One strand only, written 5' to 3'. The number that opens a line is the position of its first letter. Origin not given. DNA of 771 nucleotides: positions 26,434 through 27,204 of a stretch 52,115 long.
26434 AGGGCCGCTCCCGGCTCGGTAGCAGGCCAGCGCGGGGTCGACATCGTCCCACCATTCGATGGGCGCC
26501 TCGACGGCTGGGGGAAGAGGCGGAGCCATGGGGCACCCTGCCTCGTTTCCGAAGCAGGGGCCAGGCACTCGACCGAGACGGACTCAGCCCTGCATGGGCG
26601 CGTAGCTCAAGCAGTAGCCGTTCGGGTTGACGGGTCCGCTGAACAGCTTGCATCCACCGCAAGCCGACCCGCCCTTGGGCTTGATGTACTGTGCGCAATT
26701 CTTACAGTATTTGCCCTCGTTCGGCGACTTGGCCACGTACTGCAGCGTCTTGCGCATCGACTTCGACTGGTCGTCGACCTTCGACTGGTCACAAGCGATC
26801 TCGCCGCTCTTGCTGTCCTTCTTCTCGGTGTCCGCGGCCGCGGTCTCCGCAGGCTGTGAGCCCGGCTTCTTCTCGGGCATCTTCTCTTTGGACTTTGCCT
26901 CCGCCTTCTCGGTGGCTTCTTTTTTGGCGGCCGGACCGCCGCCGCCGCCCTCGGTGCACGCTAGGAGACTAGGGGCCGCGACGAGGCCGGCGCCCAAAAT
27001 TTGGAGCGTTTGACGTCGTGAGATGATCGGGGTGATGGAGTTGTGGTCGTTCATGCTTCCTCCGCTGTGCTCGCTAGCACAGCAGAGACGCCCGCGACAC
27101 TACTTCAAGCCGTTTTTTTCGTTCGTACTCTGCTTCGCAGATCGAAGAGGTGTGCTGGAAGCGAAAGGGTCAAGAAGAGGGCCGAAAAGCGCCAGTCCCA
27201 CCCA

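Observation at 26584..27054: Tat-exported, lipid-tethered HiPIP with a ~60-residue flexible linker embedded in the PGC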

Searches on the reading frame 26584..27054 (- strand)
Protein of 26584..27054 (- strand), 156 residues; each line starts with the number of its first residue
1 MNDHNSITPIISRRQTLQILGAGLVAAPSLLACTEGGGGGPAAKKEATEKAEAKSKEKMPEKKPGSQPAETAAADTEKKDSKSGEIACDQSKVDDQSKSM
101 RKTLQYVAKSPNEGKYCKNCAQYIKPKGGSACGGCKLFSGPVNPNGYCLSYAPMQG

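Call 3: search_protein_families(library=pfam, proteins=[window:26584-27054:-], max_evalue=0.01)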
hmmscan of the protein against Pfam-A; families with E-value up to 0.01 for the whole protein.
window:26584-27054:- (156 aa): 1 family
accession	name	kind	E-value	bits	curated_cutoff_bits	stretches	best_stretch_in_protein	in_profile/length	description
PF01355.22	HIPIP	-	1.1e-06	29.2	22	1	107-152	21-66/66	High potential iron-sulfur protein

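Call 4: search_protein_families(library=ncbifam, proteins=[window:26584-27054:-], max_evalue=0.01)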
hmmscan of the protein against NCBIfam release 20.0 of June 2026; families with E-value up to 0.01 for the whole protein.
window:26584-27054:- (156 aa): 1 family
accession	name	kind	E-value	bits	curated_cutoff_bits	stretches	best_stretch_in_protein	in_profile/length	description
NF041615.1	Feoxidase_Iro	equivalog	3.1e-06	27.4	100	1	101-154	42-88/90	iron oxidase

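Call 6: find_homologous_proteins(query=window:26584-27054:-, max_evalue=0.001)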
Query window:26584-27054:- (156 aa): 20 proteins with E <= 0.001 among 73 candidates.
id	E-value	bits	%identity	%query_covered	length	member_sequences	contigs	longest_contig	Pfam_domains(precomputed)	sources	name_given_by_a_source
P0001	4.0e-96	337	99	100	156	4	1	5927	PF01355.24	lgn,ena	-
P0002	9.8e-76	271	83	99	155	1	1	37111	PF01355.24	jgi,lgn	-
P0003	1.2e-38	151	57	93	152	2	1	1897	PF01355.24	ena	-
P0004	7.0e-37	145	48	97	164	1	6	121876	PF01355.24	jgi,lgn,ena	jgi:hypothetical protein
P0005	4.7e-35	139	47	97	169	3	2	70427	PF01355.24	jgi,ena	jgi:hypothetical protein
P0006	1.0e-33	135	49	99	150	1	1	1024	PF01355.24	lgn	-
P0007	4.4e-32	129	46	97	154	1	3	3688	PF01355.24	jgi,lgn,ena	-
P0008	2.0e-31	127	43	97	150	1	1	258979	PF01355.24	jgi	jgi:hypothetical protein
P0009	6.0e-31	126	45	99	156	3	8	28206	PF01355.24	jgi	-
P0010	1.3e-29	121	51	99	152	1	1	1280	PF01355.24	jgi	jgi:hypothetical protein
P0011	4.2e-27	113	43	99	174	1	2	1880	PF01355.24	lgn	-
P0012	8.6e-26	109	39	100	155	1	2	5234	PF01355.24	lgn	-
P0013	6.2e-23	100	38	92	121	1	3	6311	PF01355.24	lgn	-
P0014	1.6e-22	98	44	92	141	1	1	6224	-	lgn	-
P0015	6.8e-22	96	43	94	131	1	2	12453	PF01355.24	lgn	-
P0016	7.0e-22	96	37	98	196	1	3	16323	PF01355.24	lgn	-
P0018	5.3e-20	90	63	41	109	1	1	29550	PF01355.24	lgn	-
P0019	3.1e-18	85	38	98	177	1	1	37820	PF01355.24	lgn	-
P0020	6.7e-18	83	36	93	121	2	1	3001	PF01355.24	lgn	-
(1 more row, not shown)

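Call 7: search_solved_structures(query=window:26584-27054:-, max_evalue=1, show_alignments=3)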
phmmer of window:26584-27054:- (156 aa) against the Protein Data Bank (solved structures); distinct sequences matched with E-value up to 1: 7.
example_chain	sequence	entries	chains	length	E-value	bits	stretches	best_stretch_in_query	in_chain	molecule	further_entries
3h31_A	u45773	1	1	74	1.6e-14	57.7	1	87-152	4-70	High potential iron-sulfur protein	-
1isu_A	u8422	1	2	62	2e-06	31.5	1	98-151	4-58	HIGH POTENTIAL IRON SULFUR PROTEIN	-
1eyt_A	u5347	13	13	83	0.0019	21.8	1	95-152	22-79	HIGH-POTENTIAL IRON-SULFUR PROTEIN | High potential iron-sulfur protein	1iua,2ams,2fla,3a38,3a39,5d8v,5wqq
3hip_A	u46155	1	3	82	0.0023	21.5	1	110-152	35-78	HIGH-POTENTIAL IRON-SULFUR PROTEIN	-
1hip_A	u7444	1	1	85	0.03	17.9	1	95-152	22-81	HIGH POTENTIAL IRON PROTEIN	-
6xyv_A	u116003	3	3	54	0.05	17.2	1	102-152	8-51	PioC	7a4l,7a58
1hpi_A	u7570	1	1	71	0.1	16.2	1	111-151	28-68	HIGH POTENTIAL IRON SULFUR PROTEIN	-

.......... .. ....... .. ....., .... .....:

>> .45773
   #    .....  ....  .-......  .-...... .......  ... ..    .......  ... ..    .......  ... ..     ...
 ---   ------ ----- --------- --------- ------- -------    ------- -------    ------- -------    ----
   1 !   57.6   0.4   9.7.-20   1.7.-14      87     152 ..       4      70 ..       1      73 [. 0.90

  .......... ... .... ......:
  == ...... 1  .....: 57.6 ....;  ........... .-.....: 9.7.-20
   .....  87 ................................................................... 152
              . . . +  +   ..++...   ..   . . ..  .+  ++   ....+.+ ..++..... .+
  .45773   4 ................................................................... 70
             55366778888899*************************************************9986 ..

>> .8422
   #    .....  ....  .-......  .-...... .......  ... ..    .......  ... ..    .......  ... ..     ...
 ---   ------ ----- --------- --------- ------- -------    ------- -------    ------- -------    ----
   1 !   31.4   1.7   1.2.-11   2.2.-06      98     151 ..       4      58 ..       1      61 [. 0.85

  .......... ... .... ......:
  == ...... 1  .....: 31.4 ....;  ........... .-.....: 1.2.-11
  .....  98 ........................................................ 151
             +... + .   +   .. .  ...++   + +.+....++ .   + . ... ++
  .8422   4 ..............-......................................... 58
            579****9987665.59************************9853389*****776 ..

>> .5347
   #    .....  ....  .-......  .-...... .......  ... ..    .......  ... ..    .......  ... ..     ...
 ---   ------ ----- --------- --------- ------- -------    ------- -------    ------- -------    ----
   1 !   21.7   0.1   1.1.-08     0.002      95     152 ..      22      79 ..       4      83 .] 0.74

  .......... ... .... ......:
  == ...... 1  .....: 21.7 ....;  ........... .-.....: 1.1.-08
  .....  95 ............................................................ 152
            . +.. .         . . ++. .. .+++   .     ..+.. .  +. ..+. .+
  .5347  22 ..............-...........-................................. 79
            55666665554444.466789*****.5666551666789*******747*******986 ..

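Call 9: find_encoding_contigs(protein=P0004, flank=10000, max_places=3)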
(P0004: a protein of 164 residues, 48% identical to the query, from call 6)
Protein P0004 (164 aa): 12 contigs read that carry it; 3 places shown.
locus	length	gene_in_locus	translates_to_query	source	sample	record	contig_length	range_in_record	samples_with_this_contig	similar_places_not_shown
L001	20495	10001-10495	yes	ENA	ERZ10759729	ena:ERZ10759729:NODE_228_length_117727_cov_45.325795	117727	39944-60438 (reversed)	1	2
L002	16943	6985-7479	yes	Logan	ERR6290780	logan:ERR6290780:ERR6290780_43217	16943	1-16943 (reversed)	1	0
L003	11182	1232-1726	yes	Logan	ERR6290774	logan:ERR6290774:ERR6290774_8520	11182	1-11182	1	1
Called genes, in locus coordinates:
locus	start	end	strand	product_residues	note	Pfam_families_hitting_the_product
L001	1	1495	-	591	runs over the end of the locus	-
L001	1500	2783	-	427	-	PF00148:Oxidored_nitro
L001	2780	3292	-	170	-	PF07284:BCHF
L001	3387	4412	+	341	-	PF02310:B12-binding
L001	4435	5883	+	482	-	PF24820:Diguanyl_cycl_sensor (faint), PF08448:PAS_4 (faint), PF00989:PAS, PF13188:PAS_8 (weak), PF13426:PAS_9 (weak), PF02954:HTH_8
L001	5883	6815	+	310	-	PF01040:UbiA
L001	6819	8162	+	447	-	PF07690:MFS_1, PF03209:PUCC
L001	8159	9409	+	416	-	PF01266:DAO (faint), PF04820:Trp_halogenase (faint), PF05834:Lycopene_cycl (weak), PF07992:Pyr_redox_2 (weak), PF12831:FAD_oxidored (weak), PF13450:NAD_binding_8 (faint), PF01494:FAD_binding_3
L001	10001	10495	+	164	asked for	PF01355:HIPIP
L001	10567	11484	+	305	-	PF00561:Abhydrolase_1, PF12146:Hydrolase_4 (weak), PF12697:Abhydrolase_6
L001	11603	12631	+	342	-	PF00493:MCM (faint), PF07728:AAA_5 (faint), PF13401:AAA_22 (faint), PF01078:Mg_chelatase, PF17863:AAA_lid_2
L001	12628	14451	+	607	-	PF17863:AAA_lid_2, PF00092:VWA, PF13519:VWA_2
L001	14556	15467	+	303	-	PF00561:Abhydrolase_1, PF12146:Hydrolase_4, PF12697:Abhydrolase_6, PF03096:Ndr (faint)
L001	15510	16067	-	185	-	PF00034:Cytochrom_C (weak)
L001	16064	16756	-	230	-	-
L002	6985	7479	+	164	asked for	PF01355:HIPIP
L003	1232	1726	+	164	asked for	PF01355:HIPIP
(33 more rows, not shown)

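Call 13: find_related_loci(query=A1, collection=genome_contigs, flank=10000)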
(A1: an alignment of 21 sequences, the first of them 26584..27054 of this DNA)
Query A1 (156 aa) in genome_contigs; peptide patterns used: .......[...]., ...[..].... (x = any residue, [..] = any of these).
76 stretches matched a pattern; 34 encode a relative of the query (tblastn E <= 1e-3); 34 distinct loci.
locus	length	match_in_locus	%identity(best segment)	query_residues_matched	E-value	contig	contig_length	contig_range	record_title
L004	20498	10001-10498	47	4-155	8e-40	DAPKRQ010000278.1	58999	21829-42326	MAG TPA_asm: Myxococcales bacterium LLY-WYZ-16_1 k141_701998, whole genome shotgun sequence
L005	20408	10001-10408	45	11-156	3e-31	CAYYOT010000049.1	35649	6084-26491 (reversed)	MAG TPA_asm: uncultured Myxococcales bacterium isolate SRP128890_co1_37 genome assembly, contig: NODE_2063_length_35649_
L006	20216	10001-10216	61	84-154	4e-25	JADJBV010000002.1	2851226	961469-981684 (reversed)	MAG: Deltaproteobacteria bacterium isolate Aved_18-Q3-R54-62_BAT3C.540 tig00000449-10-28489590, whole genome shotgun seq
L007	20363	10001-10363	40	11-154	2e-24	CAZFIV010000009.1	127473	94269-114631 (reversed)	MAG TPA_asm: uncultured Myxococcales bacterium isolate SRP128890_co1_208 genome assembly, contig: NODE_168_length_127473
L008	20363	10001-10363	40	10-155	4e-24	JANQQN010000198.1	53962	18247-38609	MAG: Myxococcota bacterium isolate IP29b_bin.29 k99_1578239, whole genome shotgun sequence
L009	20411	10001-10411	42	11-156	1e-31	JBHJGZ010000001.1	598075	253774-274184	MAG: Myxococcota bacterium isolate sb_S8C902_1 S8Ck141_506518, whole genome shotgun sequence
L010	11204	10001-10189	56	93-155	8e-21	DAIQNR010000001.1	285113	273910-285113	MAG TPA_asm: Myxococcota bacterium isolate CTOTU7342 NODE_13_length_285113_cov_12.999176, whole genome shotgun sequence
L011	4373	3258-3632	38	1-153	1e-20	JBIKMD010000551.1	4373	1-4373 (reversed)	MAG: Myxococcota bacterium isolate ME2014-08-29_3300036719_group5_bin99 Rohwer_bin1501_scaffold_43822_c1, whole genome s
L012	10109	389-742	36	3-151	3e-20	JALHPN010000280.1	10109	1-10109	MAG: Polyangiaceae bacterium isolate bin.255 c_000000024082, whole genome shotgun sequence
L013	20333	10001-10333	39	10-155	4e-20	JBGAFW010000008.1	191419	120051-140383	MAG: Labilithrix sp. isolate MAG_MBR_H125.011 MBRH125-11_opera_contig_463, whole genome shotgun sequence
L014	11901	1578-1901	36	4-152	6e-20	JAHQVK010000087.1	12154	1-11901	MAG: Myxococcales bacterium isolate MAG.019 Posi_019-P21948, whole genome shotgun sequence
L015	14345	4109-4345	56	75-152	6e-20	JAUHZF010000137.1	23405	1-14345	MAG: Polyangia bacterium isolate 4_bin.22 NODE_1538_length_23405_cov_1.123164, whole genome shotgun sequence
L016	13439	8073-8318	49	70-153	2e-19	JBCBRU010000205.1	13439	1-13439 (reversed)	MAG: Myxococcota bacterium isolate J06636_7 k141_331432_length_13439_cov_20.0000, whole genome shotgun sequence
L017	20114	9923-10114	58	89-153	2e-19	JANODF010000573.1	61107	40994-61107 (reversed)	MAG: Archangium sp. isolate VAR_17_metabat_192 VAR_17_k141_2117285, whole genome shotgun sequence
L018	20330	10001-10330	37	1-152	2e-19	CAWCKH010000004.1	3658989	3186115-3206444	MAG: uncultured delta proteobacterium isolate MFD00822.bin.1.253 genome assembly, contig: contig_35569, whole genome sho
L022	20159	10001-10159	58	100-152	2e-18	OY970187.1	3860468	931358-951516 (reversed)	MAG: Rubricoccaceae bacterium isolate MFD03250.bin.2.52 genome assembly, chromosome: 1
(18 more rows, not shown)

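Call 28: find_encoding_contigs(protein=P0018, flank=8000, max_places=2)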
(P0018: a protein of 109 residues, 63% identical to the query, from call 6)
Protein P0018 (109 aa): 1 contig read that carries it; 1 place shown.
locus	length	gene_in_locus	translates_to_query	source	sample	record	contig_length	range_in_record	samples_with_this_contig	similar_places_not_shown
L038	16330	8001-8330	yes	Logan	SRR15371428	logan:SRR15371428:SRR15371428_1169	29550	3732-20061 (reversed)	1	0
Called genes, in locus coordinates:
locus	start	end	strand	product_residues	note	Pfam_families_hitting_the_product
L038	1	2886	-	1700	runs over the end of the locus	PF13424:TPR_12 (faint), PF13428:TPR_14 (faint), PF13432:TPR_16 (faint), PF14559:TPR_19 (faint), PF23914:TPR_CcmH_CycH (faint), PF00515:TPR_1 (faint), PF07719:TPR_2 (faint), PF25063:ARM_TT21_C (weak), +6 more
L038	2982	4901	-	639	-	PF00756:Esterase (faint)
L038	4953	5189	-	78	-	-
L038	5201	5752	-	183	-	-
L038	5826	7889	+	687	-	PF00009:GTP_EFTU, PF03144:GTP_EFTU_D2, PF22042:EF-G_D2, PF14492:EFG_III, PF16658:RF3_C, PF03764:EFG_IV, PF00679:EFG_C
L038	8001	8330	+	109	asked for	PF01355:HIPIP (weak)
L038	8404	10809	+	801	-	-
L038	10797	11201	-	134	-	PF03819:MazG (weak)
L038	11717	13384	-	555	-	PF03023:MurJ, PF01554:MatE (faint), PF13440:Polysacc_synt_3 (weak)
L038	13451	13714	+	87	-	PF01649:Ribosomal_S20p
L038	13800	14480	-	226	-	PF00702:Hydrolase, PF13419:HAD_2, PF13242:Hydrolase_like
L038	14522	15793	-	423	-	PF02844:GARS_N, PF01071:GARS_A, PF02843:GARS_C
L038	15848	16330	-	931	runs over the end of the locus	PF13717:Zn_ribbon_4 (weak), PF13428:TPR_14 (faint), PF07719:TPR_2 (faint), PF23914:TPR_CcmH_CycH (faint), PF13431:TPR_17 (faint), PF12895:ANAPC3 (faint), PF13432:TPR_16 (weak), PF14559:TPR_19 (weak), +1 more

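Call 29: find_encoding_contigs(protein=P0015, flank=8000, max_places=2)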
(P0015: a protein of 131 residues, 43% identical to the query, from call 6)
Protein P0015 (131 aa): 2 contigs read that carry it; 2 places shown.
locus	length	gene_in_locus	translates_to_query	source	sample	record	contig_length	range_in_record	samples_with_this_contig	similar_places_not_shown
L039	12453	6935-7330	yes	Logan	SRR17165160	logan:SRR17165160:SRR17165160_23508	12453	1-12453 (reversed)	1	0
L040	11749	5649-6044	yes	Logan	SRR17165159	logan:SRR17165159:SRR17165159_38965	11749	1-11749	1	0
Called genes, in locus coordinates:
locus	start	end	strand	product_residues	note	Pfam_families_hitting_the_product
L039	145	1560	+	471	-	-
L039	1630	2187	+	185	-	-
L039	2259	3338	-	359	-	PF01476:LysM, PF01471:PG_binding_1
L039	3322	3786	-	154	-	-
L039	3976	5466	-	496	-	PF03976:PPK2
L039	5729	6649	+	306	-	PF12697:Abhydrolase_6, PF00561:Abhydrolase_1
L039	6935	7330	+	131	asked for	PF01355:HIPIP (weak)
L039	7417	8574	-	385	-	PF04055:Radical_SAM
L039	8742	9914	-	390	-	PF00487:FA_desaturase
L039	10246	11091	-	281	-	PF03069:FmdA_AmdA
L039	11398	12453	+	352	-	?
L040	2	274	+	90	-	?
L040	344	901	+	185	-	-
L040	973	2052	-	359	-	PF01476:LysM, PF01471:PG_binding_1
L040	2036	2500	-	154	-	-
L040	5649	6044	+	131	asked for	PF01355:HIPIP (weak)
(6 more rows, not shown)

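Call 30: find_encoding_contigs(protein=P0019, flank=8000, max_places=2)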
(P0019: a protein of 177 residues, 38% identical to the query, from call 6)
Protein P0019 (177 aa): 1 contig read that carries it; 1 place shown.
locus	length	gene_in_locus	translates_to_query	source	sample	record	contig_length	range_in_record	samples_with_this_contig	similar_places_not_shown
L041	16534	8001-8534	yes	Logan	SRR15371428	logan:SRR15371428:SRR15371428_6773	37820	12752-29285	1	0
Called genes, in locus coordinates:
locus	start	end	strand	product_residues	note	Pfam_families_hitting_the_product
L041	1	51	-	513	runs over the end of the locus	PF00148:Oxidored_nitro, PF08369:PCP_red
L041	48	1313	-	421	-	PF00148:Oxidored_nitro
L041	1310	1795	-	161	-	PF07284:BCHF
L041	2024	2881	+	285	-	PF21966:AppA_SCHIC (weak), PF02310:B12-binding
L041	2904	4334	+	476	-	PF08448:PAS_4 (weak), PF00989:PAS (weak), PF13188:PAS_8 (weak), PF13426:PAS_9 (weak), PF02954:HTH_8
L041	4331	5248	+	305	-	PF01040:UbiA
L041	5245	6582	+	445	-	PF07690:MFS_1, PF03209:PUCC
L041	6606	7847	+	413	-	PF01266:DAO (faint), PF04820:Trp_halogenase (faint), PF05834:Lycopene_cycl, PF07992:Pyr_redox_2 (weak), PF13450:NAD_binding_8 (weak), PF01494:FAD_binding_3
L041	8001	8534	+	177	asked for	PF01355:HIPIP (weak)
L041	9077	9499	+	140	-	-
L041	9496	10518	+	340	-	PF00493:MCM (faint), PF07728:AAA_5 (faint), PF01078:Mg_chelatase, PF17863:AAA_lid_2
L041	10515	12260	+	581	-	PF17863:AAA_lid_2, PF26791:AAPxQ (faint), PF00092:VWA (weak), PF13519:VWA_2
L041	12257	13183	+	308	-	PF00561:Abhydrolase_1, PF12146:Hydrolase_4, PF12697:Abhydrolase_6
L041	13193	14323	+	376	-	PF03150:CCP_MauG, PF00034:Cytochrom_C (weak)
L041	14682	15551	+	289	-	PF00348:polyprenyl_synt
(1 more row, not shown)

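Call 31: predict_structure(alignment_id=A1)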
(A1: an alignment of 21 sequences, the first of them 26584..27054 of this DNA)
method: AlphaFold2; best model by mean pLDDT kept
length: 156 residues; sequences in the alignment: 21
mean_pLDDT: 51.6   pTM: 0.26
mean pLDDT of the five models: 51.6, 45.8, 43.3, 37.9, 34.9
residues with pLDDT >= 90: 0; 70-90: 5; 50-70: 81; < 50: 70
segments of 3 or more residues with pLDDT < 50: 1-3, 25-27, 29-32, 34-59, 61-63, 65-78, 80-87, 150-156
pLDDT, mean of each block of 10 residues (from residue 1): 51 57 49 42 41 41 40 38 44 62 63 66 63 65 61 39
secondary structure, 60 per line:
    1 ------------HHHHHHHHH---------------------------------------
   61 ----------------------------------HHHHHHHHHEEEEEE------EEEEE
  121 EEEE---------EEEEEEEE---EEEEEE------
elements in order: H13-21 H95-103 E104-109 E116-124 E134-141 E145-150

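Call 38: search_protein_representatives(alignment_id=A1)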
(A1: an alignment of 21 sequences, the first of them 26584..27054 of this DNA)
Query: 21 sequences, 153 profile positions. Proteins with E-value up to 0.001 (for the whole library): 1421; up to 1e-10: 608; up to 1e-30: 20. The best 150 are listed.
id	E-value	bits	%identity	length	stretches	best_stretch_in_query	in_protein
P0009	3.0e-58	212.8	-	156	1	1-152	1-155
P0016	6.3e-47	176.0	-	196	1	1-152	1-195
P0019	1.9e-46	174.5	-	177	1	6-152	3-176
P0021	4.7e-46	173.2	-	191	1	1-152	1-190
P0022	2.5e-45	170.8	-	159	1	1-151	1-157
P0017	4.7e-44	166.7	-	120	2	77-152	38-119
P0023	8.2e-43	162.7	-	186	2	43-151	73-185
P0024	8.7e-43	162.6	-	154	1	1-152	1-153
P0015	9.7e-40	152.7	-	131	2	68-152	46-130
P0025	1.9e-38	148.5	-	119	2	68-153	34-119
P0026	2.2e-35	138.6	-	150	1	7-152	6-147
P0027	2.4e-34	135.2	-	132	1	3-152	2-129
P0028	7.2e-34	133.6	-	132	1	7-152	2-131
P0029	1.3e-33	132.8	-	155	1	6-152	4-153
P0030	1.5e-33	132.6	-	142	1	9-152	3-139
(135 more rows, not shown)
